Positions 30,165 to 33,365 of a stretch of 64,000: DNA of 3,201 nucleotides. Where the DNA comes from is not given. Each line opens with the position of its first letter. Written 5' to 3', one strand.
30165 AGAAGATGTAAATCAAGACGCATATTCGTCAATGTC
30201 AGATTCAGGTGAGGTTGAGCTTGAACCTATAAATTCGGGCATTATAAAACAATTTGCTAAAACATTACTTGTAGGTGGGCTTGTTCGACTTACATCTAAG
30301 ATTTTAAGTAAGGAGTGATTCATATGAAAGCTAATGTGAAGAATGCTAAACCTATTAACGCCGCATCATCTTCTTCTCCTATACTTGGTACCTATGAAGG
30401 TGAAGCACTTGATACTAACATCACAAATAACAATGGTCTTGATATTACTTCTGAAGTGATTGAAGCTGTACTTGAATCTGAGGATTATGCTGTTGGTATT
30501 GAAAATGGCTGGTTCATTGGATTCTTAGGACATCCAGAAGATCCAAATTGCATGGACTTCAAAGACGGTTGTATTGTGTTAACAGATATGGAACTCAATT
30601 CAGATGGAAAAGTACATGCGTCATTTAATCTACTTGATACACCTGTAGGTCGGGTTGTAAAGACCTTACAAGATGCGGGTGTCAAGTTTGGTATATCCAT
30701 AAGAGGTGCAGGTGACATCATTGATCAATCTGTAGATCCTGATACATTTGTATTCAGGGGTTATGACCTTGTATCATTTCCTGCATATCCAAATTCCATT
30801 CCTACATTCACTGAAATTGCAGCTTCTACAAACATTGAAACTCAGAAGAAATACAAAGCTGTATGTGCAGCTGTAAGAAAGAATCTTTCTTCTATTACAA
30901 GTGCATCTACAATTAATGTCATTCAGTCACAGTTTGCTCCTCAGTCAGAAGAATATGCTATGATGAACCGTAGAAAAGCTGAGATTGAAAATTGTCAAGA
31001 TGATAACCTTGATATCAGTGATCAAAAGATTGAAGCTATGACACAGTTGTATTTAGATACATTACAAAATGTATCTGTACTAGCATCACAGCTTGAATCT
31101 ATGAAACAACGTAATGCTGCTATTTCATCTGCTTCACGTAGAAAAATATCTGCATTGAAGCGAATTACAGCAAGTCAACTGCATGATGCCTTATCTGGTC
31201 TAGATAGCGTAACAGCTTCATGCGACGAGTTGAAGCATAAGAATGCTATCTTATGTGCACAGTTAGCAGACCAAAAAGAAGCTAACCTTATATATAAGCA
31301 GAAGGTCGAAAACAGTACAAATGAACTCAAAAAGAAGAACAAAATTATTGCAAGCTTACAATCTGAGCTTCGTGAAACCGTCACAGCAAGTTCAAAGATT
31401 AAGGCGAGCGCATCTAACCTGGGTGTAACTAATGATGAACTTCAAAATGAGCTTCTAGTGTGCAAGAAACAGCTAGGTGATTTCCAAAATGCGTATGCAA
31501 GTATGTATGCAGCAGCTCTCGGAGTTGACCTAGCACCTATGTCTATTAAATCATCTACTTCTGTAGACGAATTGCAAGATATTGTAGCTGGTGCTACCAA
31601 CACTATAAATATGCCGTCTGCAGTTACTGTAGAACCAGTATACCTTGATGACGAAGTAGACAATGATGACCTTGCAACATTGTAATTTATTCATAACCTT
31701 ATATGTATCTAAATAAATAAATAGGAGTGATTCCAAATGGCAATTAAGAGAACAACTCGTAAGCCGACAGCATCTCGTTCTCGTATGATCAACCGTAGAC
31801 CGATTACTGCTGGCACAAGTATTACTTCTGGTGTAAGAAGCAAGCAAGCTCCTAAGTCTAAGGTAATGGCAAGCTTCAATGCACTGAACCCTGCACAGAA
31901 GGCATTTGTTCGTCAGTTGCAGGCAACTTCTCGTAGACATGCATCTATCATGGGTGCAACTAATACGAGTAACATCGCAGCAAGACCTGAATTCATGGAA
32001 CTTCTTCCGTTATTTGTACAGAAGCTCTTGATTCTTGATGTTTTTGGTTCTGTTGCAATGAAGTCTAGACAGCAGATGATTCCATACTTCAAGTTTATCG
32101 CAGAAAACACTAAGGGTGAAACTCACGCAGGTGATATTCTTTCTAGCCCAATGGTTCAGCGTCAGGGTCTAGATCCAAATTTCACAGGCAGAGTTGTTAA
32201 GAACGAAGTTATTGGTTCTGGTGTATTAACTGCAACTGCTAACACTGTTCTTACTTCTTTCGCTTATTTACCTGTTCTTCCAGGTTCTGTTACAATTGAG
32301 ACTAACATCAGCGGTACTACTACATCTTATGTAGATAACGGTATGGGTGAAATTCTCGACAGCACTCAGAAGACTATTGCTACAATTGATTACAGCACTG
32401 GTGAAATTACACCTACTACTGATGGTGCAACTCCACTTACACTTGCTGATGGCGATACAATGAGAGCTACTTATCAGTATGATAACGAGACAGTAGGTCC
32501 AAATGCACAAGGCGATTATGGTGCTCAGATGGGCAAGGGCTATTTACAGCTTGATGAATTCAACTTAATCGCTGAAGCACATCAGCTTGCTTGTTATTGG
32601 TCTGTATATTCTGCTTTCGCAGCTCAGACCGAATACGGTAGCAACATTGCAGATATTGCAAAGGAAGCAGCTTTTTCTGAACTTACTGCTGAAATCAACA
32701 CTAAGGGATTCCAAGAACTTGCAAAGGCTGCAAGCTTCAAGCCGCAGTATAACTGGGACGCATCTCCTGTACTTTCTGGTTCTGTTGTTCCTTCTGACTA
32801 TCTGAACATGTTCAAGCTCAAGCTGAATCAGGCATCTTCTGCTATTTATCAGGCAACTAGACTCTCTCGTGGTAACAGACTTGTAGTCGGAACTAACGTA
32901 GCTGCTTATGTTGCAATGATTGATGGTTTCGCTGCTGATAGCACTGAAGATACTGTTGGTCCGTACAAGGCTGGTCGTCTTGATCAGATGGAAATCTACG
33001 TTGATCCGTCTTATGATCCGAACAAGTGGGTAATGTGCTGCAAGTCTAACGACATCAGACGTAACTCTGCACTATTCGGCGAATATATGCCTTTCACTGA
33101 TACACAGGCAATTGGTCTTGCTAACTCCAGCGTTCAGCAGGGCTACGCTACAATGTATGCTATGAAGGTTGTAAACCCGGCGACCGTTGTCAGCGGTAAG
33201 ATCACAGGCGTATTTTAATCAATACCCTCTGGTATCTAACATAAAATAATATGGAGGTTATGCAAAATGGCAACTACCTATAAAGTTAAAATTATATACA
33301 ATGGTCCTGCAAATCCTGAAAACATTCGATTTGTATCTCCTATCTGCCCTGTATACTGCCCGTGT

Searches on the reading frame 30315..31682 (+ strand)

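Call 17: search_protein_families(library=phrogs, proteins=[window:30315-31682:+], max_evalue=0.00001)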
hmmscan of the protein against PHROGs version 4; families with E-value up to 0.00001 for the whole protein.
window:30315-31682:+ (456 aa): 1 family
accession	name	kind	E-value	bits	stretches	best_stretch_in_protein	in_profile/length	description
phrog_207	-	head and packaging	6.6e-21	75.9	1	26-256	41-198/519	head maturation protease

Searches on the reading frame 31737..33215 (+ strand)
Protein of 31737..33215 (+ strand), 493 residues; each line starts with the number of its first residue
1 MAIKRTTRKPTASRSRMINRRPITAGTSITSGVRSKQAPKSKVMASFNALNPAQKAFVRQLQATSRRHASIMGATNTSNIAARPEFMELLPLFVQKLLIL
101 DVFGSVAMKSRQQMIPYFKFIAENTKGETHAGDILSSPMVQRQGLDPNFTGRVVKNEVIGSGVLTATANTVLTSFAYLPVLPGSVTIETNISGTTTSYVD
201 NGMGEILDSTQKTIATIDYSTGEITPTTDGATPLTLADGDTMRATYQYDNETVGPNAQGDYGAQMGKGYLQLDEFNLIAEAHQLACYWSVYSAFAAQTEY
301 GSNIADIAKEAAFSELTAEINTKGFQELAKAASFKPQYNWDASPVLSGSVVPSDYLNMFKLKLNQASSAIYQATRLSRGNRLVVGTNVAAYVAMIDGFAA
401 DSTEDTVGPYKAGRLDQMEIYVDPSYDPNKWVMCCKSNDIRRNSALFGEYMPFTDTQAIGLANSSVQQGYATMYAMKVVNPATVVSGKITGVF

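Call 17: search_protein_families(library=phrogs, proteins=[window:31737-33215:+], max_evalue=0.00001)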
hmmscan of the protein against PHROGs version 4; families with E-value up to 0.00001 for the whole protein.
window:31737-33215:+ (493 aa): 1 family
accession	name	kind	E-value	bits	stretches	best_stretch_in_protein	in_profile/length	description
phrog_138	-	head and packaging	4.5e-12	46.7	1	59-483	36-411/444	major head protein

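Call 80: search_dna_similar(query=window:31737-33215:+, collection=phages, mode=protein, max_evalue=1e-10, max_rows=15)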
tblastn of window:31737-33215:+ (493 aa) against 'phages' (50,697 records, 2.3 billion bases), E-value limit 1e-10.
Records with a match: 13; places in all: 13; records where one place covers at least 80% of the query: 5.
Best place of each record, by identity: <60% 13.
By first word of the organism name: Rhizobium 8; Bacillus 1; Listeria 1; Streptococcus 1; Xanthomonas 1; Pseudomonas 1.
By host as written in the record: Rhizobium phaseoli INC1-2 2; Rhizobium sp. N941 2; Bacillus cereus 1; Listeria innocua ATCC 51742 1; Streptococcus agalactiae 1; Xanthomonas campestris pv. campestris CECT 97 1; R. phaseoli INC 1-2 1; R. etli NXC12 1; and 3 more.
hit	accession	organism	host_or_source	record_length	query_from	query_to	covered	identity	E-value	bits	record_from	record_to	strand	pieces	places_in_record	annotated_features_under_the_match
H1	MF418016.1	Bacillus phage vB_BceM-HSE3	Bacillus cereus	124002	61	489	87%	27.2%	1e-28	126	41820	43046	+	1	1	major capsid protein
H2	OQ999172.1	Listeria phage LIS04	Listeria innocua ATCC 51742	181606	70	489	85%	27.1%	9e-26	117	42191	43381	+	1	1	major capsid protein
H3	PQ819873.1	Streptococcus phage vB_SagM-GXN1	Streptococcus agalactiae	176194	50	490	89%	25.1%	3e-30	131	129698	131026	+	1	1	major capsid protein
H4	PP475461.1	Xanthomonas phage phiXF1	Xanthomonas campestris pv. campestris ...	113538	84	490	83%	24.5%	5e-12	75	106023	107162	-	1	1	hypothetical protein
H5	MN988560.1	Rhizobium phage RHph_TM21B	R. phaseoli INC 1-2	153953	100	493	80%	24.7%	2e-11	73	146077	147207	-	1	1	major capsid protein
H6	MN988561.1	Rhizobium phage RHph_TM61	R. etli NXC12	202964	100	493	80%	24.7%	2e-11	73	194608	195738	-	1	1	major capsid protein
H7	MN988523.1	Rhizobium phage RHph_TM2_3B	Rhizobium phaseoli T2_3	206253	100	493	80%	24.7%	2e-11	73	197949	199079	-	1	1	major capsid protein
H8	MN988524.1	Rhizobium phage RHph_TM3_3_6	Rhizobium phaseoli T3_6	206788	100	493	80%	24.7%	2e-11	73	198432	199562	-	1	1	major capsid protein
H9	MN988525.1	Rhizobium phage RHph_Y65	Rhizobium phaseoli INC1-2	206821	100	493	80%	24.7%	2e-11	73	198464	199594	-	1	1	major capsid protein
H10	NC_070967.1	Rhizobium phage RHph_Y65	Rhizobium phaseoli INC1-2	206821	100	493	80%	24.7%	2e-11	73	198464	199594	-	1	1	major capsid protein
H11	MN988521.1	Rhizobium phage RHph_TM30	Rhizobium sp. N941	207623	100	493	80%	24.7%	2e-11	73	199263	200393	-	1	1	major capsid protein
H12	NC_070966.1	Rhizobium phage RHph_TM30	Rhizobium sp. N941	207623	100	493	80%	24.7%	2e-11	73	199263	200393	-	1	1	major capsid protein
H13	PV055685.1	Pseudomonas phage QdP_Psa3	Pseudomonas syringae pv. actinidiae ...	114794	84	490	83%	23.1%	2e-12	76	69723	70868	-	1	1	major head protein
